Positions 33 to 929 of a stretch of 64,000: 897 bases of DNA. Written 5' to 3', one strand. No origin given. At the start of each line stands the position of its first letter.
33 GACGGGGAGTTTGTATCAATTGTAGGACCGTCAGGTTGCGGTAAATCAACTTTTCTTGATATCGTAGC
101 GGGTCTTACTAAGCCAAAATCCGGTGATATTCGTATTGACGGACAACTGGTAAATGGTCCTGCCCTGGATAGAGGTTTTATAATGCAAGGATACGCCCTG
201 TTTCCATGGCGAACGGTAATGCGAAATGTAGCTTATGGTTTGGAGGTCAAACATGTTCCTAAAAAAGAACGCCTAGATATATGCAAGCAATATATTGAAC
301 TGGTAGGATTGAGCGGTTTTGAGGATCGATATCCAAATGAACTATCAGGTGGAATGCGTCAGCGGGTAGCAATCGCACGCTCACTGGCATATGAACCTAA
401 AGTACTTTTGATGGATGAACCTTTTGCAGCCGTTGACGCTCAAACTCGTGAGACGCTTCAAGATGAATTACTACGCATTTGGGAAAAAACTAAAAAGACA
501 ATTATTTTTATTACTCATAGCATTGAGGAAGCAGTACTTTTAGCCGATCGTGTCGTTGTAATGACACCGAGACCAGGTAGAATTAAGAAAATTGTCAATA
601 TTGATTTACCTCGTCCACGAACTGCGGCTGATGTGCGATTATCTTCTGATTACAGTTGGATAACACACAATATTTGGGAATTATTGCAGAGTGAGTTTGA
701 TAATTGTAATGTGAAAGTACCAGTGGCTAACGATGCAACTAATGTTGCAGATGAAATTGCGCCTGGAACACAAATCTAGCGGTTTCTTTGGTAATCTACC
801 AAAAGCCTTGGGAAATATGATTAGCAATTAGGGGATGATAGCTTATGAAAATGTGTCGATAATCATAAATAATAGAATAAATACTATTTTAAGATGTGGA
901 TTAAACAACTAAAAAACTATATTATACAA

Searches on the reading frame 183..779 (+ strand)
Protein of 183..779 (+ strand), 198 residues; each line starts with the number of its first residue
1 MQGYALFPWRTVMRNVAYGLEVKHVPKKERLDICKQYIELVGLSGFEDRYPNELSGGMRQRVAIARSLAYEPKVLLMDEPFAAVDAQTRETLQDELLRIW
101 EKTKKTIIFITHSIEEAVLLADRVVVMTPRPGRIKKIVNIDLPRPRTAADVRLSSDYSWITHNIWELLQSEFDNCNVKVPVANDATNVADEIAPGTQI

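Call 84: search_protein_families(library=pfam, proteins=[window:183-779:+], max_evalue=0.00001)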
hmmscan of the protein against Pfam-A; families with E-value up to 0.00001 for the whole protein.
window:183-779:+ (198 aa): 1 family
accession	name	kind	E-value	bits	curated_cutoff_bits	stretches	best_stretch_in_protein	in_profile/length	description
PF00005.33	ABC_tran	-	3.5e-13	50.8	25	1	3-82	67-137/137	ABC transporter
